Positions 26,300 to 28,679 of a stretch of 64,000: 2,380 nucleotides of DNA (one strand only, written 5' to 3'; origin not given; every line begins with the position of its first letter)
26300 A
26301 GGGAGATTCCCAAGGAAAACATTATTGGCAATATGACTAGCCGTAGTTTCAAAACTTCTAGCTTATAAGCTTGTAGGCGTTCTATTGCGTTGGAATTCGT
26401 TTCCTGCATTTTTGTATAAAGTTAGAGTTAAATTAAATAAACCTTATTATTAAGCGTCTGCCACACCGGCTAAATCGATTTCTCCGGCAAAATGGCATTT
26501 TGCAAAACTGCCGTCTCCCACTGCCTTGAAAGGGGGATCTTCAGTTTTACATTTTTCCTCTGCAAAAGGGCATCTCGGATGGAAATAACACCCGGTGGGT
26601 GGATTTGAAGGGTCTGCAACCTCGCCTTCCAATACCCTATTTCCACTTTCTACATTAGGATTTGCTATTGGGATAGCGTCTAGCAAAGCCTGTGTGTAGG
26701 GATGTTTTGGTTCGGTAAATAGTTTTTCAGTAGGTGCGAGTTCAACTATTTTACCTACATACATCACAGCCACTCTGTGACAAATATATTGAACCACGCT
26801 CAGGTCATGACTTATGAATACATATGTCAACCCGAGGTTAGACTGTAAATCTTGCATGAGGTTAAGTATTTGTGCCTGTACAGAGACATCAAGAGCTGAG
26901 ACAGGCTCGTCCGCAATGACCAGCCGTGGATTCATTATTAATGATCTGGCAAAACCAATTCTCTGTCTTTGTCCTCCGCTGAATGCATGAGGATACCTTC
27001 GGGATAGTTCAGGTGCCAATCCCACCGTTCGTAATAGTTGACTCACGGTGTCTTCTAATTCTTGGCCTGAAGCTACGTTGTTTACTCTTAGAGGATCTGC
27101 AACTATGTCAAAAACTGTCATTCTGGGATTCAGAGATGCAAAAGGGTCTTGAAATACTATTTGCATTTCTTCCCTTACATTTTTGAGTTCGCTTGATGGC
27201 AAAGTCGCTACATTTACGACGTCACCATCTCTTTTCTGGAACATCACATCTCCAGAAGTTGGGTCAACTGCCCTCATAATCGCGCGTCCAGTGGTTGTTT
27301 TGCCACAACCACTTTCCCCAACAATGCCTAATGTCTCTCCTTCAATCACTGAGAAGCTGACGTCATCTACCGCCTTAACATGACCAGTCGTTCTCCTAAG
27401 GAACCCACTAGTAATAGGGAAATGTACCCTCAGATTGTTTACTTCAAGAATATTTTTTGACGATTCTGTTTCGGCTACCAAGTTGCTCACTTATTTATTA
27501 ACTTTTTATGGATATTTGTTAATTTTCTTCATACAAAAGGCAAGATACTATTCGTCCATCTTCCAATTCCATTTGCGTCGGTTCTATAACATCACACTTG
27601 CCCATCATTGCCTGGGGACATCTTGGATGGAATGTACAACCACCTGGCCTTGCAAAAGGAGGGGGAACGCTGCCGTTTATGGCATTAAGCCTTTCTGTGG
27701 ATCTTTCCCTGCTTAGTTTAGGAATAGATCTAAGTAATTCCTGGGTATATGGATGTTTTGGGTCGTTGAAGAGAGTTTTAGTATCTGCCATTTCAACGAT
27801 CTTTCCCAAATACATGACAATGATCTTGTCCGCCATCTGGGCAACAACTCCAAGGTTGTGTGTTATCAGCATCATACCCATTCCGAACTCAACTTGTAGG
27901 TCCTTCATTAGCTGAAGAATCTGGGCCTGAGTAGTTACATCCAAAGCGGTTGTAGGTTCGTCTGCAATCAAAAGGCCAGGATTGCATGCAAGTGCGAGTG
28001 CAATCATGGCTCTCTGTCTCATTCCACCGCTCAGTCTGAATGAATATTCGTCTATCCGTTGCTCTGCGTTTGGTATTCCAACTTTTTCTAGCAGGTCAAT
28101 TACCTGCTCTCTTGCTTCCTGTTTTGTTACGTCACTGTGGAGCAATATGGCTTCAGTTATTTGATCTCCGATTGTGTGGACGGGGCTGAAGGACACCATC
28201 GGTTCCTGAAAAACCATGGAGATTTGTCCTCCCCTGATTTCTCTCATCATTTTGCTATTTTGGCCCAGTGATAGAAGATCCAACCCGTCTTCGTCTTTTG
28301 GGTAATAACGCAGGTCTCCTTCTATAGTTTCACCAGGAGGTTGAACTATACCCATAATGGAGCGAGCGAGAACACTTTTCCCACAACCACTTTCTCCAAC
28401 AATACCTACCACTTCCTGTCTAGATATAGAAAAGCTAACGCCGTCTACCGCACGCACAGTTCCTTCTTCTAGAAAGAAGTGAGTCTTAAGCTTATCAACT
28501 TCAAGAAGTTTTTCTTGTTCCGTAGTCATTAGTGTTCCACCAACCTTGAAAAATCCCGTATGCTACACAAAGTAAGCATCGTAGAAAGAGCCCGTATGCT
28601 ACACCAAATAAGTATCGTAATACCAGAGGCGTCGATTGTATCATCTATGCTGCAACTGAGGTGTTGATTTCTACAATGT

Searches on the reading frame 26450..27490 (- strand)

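Call 7: search_protein_families(library=pfam, proteins=[window:26450-27490:-], max_evalue=0.001)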
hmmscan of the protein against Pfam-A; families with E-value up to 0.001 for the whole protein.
window:26450-27490:- (346 aa): 3 families
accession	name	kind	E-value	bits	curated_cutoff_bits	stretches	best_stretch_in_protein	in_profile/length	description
PF00005.33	ABC_tran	-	1.4e-29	103.9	25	1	42-197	2-136/137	ABC transporter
PF08352.17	oligo_HPY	-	5.3e-21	75.2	27.1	1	249-314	1-65/65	Oligopeptide/dipeptide transporter, C-terminal region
PF13304.12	AAA_21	-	0.0004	21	27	0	167-232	235-302/304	AAA domain, putative AbiEii toxin, Type IV TA system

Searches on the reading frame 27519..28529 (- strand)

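Call 7: search_protein_families(library=pfam, proteins=[window:27519-28529:-], max_evalue=0.001)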
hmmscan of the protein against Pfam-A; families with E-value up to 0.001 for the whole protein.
window:27519-28529:- (336 aa): 3 families
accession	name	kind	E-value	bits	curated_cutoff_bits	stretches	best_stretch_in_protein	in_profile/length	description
PF00005.33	ABC_tran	-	1.2e-29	104.1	25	1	29-194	2-137/137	ABC transporter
PF08352.17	oligo_HPY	-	1.8e-19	70.3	27.1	1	245-309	1-63/65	Oligopeptide/dipeptide transporter, C-terminal region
PF02463.25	SMC_N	-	1.7e-05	24.8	40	1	38-240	24-212/220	RecF/RecN/SMC N terminal domain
